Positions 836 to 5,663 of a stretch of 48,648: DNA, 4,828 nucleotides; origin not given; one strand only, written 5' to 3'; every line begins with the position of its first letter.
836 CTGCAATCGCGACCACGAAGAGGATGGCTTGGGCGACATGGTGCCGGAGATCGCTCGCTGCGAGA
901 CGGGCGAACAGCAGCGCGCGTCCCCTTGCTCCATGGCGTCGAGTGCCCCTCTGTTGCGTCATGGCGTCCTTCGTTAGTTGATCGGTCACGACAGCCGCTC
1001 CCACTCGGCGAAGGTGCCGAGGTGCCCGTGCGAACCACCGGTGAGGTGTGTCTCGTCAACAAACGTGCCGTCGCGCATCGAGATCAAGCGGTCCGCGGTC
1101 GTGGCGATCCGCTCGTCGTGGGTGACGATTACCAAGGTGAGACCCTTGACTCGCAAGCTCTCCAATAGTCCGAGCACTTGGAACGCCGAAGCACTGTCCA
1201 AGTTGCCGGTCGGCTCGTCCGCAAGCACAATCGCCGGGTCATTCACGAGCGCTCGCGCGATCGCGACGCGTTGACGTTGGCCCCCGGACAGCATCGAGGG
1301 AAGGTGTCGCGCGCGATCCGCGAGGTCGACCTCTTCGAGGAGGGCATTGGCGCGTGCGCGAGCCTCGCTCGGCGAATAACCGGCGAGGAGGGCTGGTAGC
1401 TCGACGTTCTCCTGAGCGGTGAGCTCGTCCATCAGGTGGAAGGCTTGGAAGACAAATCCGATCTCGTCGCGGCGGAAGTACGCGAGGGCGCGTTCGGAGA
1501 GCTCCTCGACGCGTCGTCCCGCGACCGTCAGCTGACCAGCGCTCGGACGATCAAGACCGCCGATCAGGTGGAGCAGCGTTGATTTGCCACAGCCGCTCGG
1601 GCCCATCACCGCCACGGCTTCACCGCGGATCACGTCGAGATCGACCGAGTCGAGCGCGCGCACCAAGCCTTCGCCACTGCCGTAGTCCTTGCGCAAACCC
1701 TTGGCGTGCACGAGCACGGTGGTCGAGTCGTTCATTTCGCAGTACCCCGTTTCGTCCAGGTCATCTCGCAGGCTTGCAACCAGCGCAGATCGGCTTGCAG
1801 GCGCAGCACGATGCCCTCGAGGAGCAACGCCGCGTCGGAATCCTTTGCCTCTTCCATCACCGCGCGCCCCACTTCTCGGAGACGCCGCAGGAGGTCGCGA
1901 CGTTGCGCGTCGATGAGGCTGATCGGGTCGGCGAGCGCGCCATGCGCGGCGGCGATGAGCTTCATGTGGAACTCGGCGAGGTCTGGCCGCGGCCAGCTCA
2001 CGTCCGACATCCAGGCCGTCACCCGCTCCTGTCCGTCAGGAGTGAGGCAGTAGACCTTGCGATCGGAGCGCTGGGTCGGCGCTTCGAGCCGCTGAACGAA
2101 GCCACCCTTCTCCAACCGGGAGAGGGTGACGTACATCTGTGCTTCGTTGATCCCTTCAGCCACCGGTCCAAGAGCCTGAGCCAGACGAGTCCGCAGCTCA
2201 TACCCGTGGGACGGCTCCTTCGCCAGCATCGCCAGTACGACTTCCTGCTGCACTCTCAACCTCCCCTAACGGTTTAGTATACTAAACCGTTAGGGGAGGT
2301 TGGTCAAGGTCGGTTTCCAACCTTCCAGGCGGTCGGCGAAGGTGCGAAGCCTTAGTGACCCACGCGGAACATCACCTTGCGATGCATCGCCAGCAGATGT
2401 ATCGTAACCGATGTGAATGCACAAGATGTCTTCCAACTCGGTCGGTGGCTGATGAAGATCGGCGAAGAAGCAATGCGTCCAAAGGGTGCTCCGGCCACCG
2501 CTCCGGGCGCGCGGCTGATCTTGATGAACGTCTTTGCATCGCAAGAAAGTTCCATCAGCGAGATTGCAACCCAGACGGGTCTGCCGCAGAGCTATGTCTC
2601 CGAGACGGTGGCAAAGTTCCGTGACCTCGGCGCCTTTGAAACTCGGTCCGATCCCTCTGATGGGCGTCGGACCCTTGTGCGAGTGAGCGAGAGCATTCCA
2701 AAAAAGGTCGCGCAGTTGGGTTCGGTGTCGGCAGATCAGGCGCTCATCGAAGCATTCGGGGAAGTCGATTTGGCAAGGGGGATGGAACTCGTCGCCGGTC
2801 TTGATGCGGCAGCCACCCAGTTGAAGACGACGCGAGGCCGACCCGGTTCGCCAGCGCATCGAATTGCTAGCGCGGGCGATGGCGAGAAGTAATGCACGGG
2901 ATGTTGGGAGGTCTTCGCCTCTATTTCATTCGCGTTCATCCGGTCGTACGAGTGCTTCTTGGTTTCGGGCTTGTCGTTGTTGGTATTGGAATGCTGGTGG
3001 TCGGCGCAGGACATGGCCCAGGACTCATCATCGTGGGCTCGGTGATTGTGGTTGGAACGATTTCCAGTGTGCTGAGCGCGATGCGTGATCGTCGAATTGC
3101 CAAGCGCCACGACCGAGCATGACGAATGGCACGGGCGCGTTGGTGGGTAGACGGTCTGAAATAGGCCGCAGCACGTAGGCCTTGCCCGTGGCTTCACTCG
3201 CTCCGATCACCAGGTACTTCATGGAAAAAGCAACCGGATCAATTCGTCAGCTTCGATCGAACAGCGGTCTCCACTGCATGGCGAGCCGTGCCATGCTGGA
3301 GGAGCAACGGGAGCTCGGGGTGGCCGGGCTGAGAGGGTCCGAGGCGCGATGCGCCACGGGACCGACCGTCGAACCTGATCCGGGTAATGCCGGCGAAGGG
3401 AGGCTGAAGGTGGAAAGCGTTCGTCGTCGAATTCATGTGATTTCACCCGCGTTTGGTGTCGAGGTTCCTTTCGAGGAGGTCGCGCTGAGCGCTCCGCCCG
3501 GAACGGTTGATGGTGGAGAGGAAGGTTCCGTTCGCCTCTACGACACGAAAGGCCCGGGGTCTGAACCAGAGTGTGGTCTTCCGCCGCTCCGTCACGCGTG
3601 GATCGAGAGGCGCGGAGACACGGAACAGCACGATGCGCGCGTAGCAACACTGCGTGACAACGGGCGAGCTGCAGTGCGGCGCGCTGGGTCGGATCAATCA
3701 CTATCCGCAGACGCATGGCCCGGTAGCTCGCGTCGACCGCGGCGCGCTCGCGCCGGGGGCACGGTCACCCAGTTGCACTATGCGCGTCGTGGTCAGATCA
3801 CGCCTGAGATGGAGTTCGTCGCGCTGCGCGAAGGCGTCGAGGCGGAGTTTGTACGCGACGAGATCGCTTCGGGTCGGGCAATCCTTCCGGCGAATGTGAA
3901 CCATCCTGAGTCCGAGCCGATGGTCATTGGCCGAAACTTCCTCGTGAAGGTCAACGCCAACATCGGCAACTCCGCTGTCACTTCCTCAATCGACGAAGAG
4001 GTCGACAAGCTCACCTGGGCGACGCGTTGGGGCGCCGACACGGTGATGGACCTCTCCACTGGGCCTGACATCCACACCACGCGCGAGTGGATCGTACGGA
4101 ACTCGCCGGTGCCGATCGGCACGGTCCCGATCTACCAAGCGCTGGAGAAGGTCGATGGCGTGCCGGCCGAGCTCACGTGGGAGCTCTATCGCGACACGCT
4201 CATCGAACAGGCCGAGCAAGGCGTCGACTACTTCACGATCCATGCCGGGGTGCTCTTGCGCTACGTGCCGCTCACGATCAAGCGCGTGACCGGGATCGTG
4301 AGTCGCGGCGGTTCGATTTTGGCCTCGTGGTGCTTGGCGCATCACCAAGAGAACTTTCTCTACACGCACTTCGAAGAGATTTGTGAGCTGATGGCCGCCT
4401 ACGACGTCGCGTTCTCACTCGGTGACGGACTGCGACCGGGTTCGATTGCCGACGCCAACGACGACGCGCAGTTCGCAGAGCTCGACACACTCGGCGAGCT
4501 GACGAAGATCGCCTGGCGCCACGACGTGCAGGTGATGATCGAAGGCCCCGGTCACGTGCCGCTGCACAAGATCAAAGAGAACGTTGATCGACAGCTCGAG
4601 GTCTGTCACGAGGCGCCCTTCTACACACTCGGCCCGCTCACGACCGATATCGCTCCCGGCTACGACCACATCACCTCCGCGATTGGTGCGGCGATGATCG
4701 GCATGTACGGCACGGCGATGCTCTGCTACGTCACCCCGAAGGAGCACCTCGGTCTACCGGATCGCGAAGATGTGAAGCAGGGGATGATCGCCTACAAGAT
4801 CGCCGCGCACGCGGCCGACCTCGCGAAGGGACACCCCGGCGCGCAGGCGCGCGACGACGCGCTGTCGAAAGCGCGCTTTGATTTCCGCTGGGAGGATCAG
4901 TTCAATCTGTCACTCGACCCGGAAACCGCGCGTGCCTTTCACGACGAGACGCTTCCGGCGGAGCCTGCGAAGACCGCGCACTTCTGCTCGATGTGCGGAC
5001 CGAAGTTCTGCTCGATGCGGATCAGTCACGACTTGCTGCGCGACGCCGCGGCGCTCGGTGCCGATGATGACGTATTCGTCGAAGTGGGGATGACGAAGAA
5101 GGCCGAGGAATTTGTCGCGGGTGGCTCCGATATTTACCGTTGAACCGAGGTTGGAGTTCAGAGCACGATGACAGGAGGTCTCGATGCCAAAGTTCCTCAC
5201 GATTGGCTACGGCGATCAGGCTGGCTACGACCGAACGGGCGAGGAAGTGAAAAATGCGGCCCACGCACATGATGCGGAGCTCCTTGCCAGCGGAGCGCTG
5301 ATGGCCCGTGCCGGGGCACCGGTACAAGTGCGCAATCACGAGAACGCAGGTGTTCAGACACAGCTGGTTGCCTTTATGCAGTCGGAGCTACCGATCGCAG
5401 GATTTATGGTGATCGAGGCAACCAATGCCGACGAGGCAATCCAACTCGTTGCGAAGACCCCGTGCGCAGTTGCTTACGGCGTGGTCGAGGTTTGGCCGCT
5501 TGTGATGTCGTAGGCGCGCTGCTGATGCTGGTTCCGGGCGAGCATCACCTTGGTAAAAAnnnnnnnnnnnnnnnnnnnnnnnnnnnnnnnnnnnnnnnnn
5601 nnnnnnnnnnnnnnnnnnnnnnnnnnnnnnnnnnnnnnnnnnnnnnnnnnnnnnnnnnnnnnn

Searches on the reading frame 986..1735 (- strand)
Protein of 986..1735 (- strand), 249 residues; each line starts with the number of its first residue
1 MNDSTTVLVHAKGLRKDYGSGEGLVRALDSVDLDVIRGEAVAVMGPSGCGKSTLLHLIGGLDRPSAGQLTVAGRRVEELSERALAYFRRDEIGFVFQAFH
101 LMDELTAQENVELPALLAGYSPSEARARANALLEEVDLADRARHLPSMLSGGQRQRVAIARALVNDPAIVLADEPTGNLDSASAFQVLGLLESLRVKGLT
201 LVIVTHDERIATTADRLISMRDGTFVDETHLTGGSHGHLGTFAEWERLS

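Call 15: search_protein_families(library=pfam, proteins=[window:986-1735:-], max_evalue=0.01)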
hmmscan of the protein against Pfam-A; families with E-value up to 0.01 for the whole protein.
window:986-1735:- (249 aa): 6 families
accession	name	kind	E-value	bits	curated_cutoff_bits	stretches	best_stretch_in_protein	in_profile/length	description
PF00005.33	ABC_tran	-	2.2e-35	122.7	25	1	28-176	1-136/137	ABC transporter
PF02463.25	SMC_N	-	1e-05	25.5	40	1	143-221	131-212/220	RecF/RecN/SMC N terminal domain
PF13191.12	AAA_16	-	0.00037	21.5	32.6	1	37-155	21-116/167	AAA ATPase domain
PF13304.12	AAA_21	-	0.0014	19.2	27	0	42-80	3-44/304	AAA domain, putative AbiEii toxin, Type IV TA system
PF13555.12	AAA_29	-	0.0056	16.8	27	0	34-55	18-39/61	P-loop containing region of AAA domain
PF03193.22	RsgA_GTPase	-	0.0065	16.8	30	0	35-59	103-127/174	RsgA GTPase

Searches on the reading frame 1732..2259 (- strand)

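Call 15: search_protein_families(library=pfam, proteins=[window:1732-2259:-], max_evalue=0.01)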
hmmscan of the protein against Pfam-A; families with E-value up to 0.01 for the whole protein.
window:1732-2259:- (175 aa): 3 families
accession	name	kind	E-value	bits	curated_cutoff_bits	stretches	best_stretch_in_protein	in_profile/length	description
PF03551.20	PadR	-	8.1e-15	55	27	1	8-80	1-73/75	Transcriptional regulator PadR-like family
PF13601.12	HTH_34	-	0.0051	17.4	27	1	37-85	26-74/80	Winged helix DNA-binding domain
PF10400.15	Vir_act_alpha_C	-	0.0057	17.8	22.4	0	96-165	4-74/78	Virulence activator alpha C-term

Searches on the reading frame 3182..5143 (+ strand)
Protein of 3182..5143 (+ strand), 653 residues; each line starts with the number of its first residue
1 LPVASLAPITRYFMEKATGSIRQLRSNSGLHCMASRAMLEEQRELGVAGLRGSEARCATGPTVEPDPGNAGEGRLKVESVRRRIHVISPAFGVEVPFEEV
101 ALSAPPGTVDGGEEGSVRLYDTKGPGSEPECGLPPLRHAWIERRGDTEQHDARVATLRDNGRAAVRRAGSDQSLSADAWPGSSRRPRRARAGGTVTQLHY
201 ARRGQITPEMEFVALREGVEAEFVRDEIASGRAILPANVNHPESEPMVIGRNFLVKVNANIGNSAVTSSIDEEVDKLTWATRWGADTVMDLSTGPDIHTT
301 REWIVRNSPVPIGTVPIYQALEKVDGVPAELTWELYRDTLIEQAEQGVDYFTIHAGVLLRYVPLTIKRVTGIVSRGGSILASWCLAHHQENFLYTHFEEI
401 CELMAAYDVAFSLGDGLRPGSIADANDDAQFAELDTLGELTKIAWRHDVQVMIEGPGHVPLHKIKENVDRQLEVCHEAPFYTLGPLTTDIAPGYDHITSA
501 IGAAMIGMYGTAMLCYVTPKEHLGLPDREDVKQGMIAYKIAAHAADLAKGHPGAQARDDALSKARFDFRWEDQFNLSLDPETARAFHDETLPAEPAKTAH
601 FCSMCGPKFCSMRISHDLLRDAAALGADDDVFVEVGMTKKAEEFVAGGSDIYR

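Call 14: search_protein_families(library=pfam, proteins=[window:3182-5143:+], max_evalue=0.01)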
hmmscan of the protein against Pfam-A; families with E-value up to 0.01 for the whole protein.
window:3182-5143:+ (653 aa): 2 families
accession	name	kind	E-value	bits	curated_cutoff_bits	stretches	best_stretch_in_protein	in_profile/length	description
PF01964.24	ThiC_Rad_SAM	-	6.2e-190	631.8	25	1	196-616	1-419/420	Radical SAM ThiC family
PF13667.11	ThiC-associated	-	2.1e-07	31.1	27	1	82-148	6-81/81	ThiC-associated domain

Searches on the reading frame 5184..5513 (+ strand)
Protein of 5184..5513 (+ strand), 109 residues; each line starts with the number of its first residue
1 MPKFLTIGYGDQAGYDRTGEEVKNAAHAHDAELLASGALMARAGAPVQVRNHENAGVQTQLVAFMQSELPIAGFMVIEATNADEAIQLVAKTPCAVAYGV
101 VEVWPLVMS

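Call 14: search_protein_families(library=pfam, proteins=[window:5184-5513:+], max_evalue=0.01)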
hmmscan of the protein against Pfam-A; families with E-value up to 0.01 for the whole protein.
window:5184-5513:+ (109 aa): 1 family
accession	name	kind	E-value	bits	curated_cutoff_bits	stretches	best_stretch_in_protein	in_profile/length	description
PF03795.20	YCII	-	0.0005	20.9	24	1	21-105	19-90/95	YCII-related domain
